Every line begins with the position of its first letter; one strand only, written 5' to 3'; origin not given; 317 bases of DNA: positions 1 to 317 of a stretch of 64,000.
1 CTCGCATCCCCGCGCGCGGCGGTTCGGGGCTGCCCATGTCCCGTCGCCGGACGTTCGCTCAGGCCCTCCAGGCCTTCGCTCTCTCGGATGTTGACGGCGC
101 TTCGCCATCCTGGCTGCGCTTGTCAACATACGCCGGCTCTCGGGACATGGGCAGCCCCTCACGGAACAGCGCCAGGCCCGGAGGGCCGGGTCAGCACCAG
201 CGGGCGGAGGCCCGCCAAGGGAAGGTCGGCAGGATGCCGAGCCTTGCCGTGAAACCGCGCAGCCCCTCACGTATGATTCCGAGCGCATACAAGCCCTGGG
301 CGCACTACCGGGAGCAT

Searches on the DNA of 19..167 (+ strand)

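Call 29: build_rna_model(alignment_id=A2, structure=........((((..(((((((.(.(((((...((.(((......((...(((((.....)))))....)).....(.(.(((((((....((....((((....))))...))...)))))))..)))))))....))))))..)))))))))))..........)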
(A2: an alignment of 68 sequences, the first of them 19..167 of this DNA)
Model R1 built from alignment A2 (68 sequences, 165 columns); structure: as given.
model positions 146; base pairs 44; branch points 1; effective number of sequences 1.66; information 0.59 bits per position. Calibrated on 0.2 Mb of random sequence (short: E-values are rough).
structure used (alignment columns):
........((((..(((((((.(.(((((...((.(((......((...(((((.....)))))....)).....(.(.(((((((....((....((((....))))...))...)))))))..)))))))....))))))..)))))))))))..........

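Call 30: search_with_rna_model(model_id=R1, source=window, max_evalue=10, filters=off)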
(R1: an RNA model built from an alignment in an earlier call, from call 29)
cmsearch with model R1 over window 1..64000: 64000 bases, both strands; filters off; matches with E-value up to 10: 84.
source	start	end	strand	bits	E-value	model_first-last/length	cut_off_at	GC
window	17346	17492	+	153.6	1.2e-30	1-146/146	no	0.69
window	19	167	+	148.6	1.4e-29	1-146/146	no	0.68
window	59759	59903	+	119.9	1.6e-23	1-146/146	no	0.68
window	17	165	-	31.6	7e-05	1-146/146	no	0.68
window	17344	17490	-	23.3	0.0039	1-146/146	no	0.71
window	8173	8229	-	15.3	0.2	1-146/146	no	0.79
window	20683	20730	-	14.9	0.24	1-146/146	no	0.75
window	8175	8231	+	13.4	0.49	1-146/146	no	0.81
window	39587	39656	-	13.2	0.53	1-146/146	no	0.69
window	353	451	+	12.1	0.94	1-146/146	no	0.63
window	39357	39432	-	11.9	1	1-146/146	no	0.72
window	11414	11563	+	11.7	1.1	1-146/146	no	0.69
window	59757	59901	-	11.5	1.2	1-146/146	no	0.69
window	39359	39434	+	11.3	1.4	1-146/146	no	0.74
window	41995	42110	+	11.1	1.5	1-146/146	no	0.68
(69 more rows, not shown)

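Call 31: search_with_rna_model(model_id=R1, sources=[L001, L003, L004, L005, L006, L008, L009, L011, L012, L013, L014, L015, L016, L018, L019, L020, L022, L023, L024, L025, L027, L028, L029, L030, L031, L032, L033, L034, L035, L037, L038, L039, L040, L041, L042, L043, L044, L046, L047, L049, L050, L052, L053, L054, L055, L056, L057, L058, L059, L060, L061, L062, L064, L067, L068, L069, L072, L073, L075, L076, L077, L078, L079, L080, L082, L084, L086, L089, L092, L093, L094, L095, L096, L097, L098, L099, L100, L101, L102, L104, L105, L106, L107, L108, L111, L113, L115, L116], max_evalue=0.001)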
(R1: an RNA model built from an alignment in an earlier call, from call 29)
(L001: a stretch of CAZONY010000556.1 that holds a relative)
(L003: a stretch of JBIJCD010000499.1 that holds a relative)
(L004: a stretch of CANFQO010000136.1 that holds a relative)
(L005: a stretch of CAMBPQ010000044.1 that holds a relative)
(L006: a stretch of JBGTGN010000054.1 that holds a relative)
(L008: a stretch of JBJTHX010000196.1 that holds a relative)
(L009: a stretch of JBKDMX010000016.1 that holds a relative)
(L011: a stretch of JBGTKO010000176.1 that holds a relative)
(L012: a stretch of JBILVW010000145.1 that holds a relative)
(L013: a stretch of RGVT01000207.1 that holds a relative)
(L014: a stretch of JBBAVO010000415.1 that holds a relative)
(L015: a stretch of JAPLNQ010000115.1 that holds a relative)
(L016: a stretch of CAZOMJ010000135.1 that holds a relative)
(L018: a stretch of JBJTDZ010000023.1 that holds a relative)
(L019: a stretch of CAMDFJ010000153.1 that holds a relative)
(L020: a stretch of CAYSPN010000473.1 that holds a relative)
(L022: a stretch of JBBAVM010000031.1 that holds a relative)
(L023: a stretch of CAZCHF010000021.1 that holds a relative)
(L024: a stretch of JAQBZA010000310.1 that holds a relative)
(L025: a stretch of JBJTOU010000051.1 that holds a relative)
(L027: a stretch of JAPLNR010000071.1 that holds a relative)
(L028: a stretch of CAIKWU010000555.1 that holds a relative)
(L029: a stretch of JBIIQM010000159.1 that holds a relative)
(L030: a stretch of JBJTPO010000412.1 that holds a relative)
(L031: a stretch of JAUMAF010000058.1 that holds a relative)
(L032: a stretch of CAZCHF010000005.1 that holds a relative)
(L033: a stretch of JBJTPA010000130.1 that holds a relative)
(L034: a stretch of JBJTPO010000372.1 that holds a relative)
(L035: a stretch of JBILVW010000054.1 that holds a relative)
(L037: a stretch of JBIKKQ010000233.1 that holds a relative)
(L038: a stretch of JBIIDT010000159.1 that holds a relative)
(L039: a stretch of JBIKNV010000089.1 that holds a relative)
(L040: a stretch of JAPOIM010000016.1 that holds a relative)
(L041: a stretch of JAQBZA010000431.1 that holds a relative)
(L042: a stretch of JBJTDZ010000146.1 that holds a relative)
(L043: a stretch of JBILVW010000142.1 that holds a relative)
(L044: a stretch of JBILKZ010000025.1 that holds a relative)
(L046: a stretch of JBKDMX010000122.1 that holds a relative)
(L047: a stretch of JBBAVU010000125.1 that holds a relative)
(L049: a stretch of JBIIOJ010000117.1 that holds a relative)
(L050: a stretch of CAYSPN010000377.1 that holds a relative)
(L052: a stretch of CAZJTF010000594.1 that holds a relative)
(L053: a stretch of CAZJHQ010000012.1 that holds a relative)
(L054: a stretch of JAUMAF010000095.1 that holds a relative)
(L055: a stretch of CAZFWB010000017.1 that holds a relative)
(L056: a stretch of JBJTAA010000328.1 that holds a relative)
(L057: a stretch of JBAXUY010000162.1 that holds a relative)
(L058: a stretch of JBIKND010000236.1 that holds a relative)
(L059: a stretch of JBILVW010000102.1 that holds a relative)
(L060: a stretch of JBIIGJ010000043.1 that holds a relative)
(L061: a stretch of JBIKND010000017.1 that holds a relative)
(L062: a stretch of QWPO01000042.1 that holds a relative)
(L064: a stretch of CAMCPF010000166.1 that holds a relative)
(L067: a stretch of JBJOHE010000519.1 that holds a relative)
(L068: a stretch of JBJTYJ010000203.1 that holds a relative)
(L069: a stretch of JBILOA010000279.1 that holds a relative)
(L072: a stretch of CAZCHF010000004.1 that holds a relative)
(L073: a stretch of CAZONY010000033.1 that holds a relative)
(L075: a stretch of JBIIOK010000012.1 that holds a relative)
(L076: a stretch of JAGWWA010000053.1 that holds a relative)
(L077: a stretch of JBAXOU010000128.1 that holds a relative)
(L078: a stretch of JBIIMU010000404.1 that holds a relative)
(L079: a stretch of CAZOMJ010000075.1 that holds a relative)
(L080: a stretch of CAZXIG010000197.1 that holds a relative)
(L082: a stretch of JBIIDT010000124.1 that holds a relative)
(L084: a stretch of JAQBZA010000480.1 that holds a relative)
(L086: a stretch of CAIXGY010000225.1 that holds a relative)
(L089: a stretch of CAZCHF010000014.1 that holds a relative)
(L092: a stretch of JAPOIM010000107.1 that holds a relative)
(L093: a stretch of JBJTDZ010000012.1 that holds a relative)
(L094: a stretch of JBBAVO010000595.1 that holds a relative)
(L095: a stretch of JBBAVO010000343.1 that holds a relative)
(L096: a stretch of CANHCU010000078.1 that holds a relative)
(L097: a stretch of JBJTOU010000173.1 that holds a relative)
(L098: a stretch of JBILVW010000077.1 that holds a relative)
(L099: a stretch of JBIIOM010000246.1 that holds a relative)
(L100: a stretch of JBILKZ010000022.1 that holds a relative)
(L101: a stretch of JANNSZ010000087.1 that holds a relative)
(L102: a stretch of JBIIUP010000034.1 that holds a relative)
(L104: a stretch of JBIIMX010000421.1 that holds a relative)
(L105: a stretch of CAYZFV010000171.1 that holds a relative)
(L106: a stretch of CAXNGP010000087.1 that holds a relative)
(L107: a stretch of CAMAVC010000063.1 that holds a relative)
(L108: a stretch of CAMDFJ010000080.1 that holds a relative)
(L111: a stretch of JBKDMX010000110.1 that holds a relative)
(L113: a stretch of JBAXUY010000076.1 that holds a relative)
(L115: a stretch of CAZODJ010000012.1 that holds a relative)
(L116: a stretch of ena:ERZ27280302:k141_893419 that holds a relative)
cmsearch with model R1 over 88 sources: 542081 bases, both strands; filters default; matches with E-value up to 0.001: 132.
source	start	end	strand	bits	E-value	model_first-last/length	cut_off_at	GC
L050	2005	2152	+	164.5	5.1e-32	1-146/146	no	0.68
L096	3152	3298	-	163.1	1e-31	1-146/146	no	0.71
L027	377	522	-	159.8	5.2e-31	1-146/146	no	0.67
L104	15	160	+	157.3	1.7e-30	1-146/146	no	0.62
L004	2554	2701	-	155.5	4e-30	1-146/146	no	0.68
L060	5791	5938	-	154.7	5.9e-30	1-146/146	no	0.7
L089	2341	2487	-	154.6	6.3e-30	1-146/146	no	0.67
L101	7655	7800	+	153.9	8.7e-30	1-146/146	no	0.68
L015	1781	1927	-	153.9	9e-30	1-146/146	no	0.69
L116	4116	4262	+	153.6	1e-29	1-146/146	no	0.69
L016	3408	3554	-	153.4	1.1e-29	1-146/146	no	0.69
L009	137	284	-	153.2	1.3e-29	1-146/146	no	0.67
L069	3432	3579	+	152.9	1.5e-29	1-146/146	no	0.7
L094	882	1026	+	151.3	3.2e-29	1-146/146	no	0.7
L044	7767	7913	-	151.3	3.2e-29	1-146/146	no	0.7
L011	6098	6243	-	150.9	3.8e-29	1-146/146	no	0.68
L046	7714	7860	+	150.8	4e-29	1-146/146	no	0.73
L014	675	821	-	150.8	4.1e-29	1-146/146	no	0.71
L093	1192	1338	+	149.7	6.8e-29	1-146/146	no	0.73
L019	4720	4868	+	149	9.6e-29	1-146/146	no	0.68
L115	1745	1893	-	148.6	1.2e-28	1-146/146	no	0.66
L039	845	991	+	147.6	1.9e-28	1-146/146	no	0.7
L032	929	1075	-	147.6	1.9e-28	1-146/146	no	0.67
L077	1684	1830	+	147.3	2.2e-28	1-146/146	no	0.71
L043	3759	3906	-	146.5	3.2e-28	1-146/146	no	0.72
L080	1535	1682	+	145.9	4.4e-28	1-146/146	no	0.71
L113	1822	1968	-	145.7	4.9e-28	1-146/146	no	0.71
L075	7653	7799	+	145.6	5e-28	1-146/146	no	0.7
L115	713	859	-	145.2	6.1e-28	1-146/146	no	0.63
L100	4668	4815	-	144.3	9.7e-28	1-146/146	no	0.7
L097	4658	4805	-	144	1.1e-27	1-146/146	no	0.71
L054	689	837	-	143.3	1.6e-27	1-146/146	no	0.74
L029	1537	1684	-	143.2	1.7e-27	1-146/146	no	0.7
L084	867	1013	-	142.7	2.1e-27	1-146/146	no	0.72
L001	212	359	+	141.8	3.2e-27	1-146/146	no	0.75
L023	4390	4536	-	141.4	3.9e-27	1-146/146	no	0.7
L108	262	408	+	141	4.8e-27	1-146/146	no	0.71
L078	111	258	+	140.5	6e-27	1-146/146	no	0.72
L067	274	419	+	140.3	6.7e-27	1-146/146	no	0.71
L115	7252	7399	-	138.9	1.3e-26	1-146/146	no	0.68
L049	1109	1256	+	138.5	1.6e-26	1-146/146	no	0.68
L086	6932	7078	-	138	2e-26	1-146/146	no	0.72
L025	5748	5894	+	137.9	2.1e-26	1-146/146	no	0.69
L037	1248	1394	-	137.3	2.9e-26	1-146/146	no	0.73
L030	21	167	+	136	5.3e-26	1-146/146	no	0.66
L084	2512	2658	+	135.4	7e-26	1-146/146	no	0.69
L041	1634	1781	+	135.3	7.7e-26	1-146/146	no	0.7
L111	2052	2199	+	135.1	8.2e-26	1-146/146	no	0.72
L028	262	409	-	134.9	9.3e-26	1-146/146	no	0.7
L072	5663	5811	-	133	2.3e-25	1-146/146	no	0.61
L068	213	359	+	132.9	2.4e-25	1-146/146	no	0.69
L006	1412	1558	-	132.8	2.6e-25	1-146/146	no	0.65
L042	39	184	+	132.5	3e-25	1-146/146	no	0.78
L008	3792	3940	-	132.3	3.3e-25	1-146/146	no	0.74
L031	249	396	+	132.2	3.5e-25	1-146/146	no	0.72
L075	3114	3263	-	131.4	5.1e-25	1-146/146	no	0.71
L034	3404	3550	+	131.3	5.4e-25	1-146/146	no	0.69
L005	5241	5389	+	130.5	7.9e-25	1-146/146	no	0.74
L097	2822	2969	-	129.9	1e-24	1-146/146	no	0.72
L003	2603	2744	-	129.1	1.5e-24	5-146/146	5'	0.7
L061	5960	6106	-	128.7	1.9e-24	1-146/146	no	0.71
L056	2658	2804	-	127.4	3.5e-24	1-146/146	no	0.7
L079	3546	3673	-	127.1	4.1e-24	20-146/146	5'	0.7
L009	3441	3590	+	126.5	5.4e-24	1-146/146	no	0.72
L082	4753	4901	+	125.9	7.3e-24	1-146/146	no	0.7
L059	253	402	-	125.2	1e-23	1-146/146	no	0.71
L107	2688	2836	+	125.2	1e-23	1-146/146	no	0.68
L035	1830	1960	+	124.4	1.5e-23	8-137/146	no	0.72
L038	288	436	+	123.9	1.9e-23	1-146/146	no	0.75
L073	2973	3124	-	123.6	2.2e-23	1-146/146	no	0.72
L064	1779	1925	+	123.5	2.4e-23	1-146/146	no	0.75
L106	466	612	-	122.8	3.2e-23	1-146/146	no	0.73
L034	3551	3697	-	122.4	4e-23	1-146/146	no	0.67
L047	463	611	+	121.9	5.1e-23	1-146/146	no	0.72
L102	4124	4271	-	121.8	5.2e-23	1-146/146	no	0.75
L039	6391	6538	-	121.5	6.1e-23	1-146/146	no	0.68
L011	1981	2118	-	121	7.8e-23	1-146/146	no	0.66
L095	133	297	+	120.6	9.5e-23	1-146/146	no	0.68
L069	1514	1662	+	120.1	1.2e-22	1-146/146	no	0.7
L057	4839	4985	+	118.6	2.6e-22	1-146/146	no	0.73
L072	5427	5574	+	118.2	3.1e-22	1-146/146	no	0.66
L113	4450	4597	+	118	3.4e-22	1-146/146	no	0.7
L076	677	824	-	117.5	4.2e-22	1-146/146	no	0.68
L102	3963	4110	+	115.2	1.4e-21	1-146/146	no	0.76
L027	6439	6658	-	112.1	5.9e-21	1-146/146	no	0.7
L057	4999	5165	-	111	1e-20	1-146/146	no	0.69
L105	5698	5828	-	110.8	1.1e-20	19-146/146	5'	0.69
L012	6876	6988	+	109.7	1.9e-20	1-111/146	3'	0.66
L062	3955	4127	-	106.3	9.9e-20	1-146/146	no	0.75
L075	7869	8000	-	105.9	1.2e-19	20-146/146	5'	0.68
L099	3659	3792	+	105.3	1.6e-19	1-134/146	3'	0.66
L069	3646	3779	-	103.8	3.4e-19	14-146/146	5'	0.63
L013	953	1099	-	103.6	3.7e-19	1-146/146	no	0.74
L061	5791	5937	+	103.4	4.1e-19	1-146/146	no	0.71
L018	5023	5168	+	103.1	4.7e-19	1-146/146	no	0.79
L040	7356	7506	+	102.7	5.7e-19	1-146/146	no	0.69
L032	2641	2789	-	100.3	1.9e-18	1-146/146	no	0.69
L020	2712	2885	-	98.3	5e-18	1-146/146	no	0.68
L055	2224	2371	+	96.7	1e-17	1-146/146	no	0.71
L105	1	117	-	96.6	1.1e-17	1-115/146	3'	0.69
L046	2486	2652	-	96.1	1.4e-17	1-146/146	no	0.72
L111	2220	2384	-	94.1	3.8e-17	1-146/146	no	0.7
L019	4964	5111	-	92.8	7.2e-17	1-146/146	no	0.73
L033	7509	7618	+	92.7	7.6e-17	1-109/146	3'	0.74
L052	869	1013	+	88.1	7e-16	1-146/146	no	0.77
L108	428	574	-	85.8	2.1e-15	1-146/146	no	0.71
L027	140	358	+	83.9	5.4e-15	1-146/146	no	0.75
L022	1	104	-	77.6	1.1e-13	1-103/146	3'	0.72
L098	1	109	-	75.6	3.1e-13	1-107/146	3'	0.65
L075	2922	3058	+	70.9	3e-12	13-132/146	no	0.69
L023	1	85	-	67.2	1.8e-11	1-84/146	3'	0.65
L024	1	86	-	66.3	2.8e-11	1-85/146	3'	0.69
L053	849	1008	-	64.4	6.9e-11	1-146/146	no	0.73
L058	1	73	-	63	1.4e-10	1-73/146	3'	0.74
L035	1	87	-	62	2.2e-10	1-87/146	3'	0.68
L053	851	1010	+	59.1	9.5e-10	1-146/146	no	0.73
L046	2267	2467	+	51.5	3.8e-08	1-146/146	no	0.69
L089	2343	2489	+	41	6.2e-06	1-146/146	no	0.67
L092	55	131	-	38.8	1.8e-05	31-114/146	no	0.69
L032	931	1077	+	38.1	2.5e-05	1-146/146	no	0.67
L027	379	524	+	37.7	3.1e-05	1-146/146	no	0.66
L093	1190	1336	-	37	4.2e-05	1-146/146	no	0.73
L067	272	417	-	36.1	6.7e-05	1-146/146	no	0.71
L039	843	989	-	35.4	9.5e-05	1-146/146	no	0.69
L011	6100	6245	+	34.4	0.00015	1-146/146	no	0.7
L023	4392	4538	+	34.3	0.00016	1-146/146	no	0.71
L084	2510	2656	-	34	0.00019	1-146/146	no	0.69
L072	5425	5572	-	33.4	0.00025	1-146/146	no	0.68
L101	7653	7798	-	33.2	0.00028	1-146/146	no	0.69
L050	2003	2150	-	33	0.0003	1-146/146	no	0.69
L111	2222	2386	+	31.6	0.0006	1-146/146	no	0.7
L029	1539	1686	+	31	0.00078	1-146/146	no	0.7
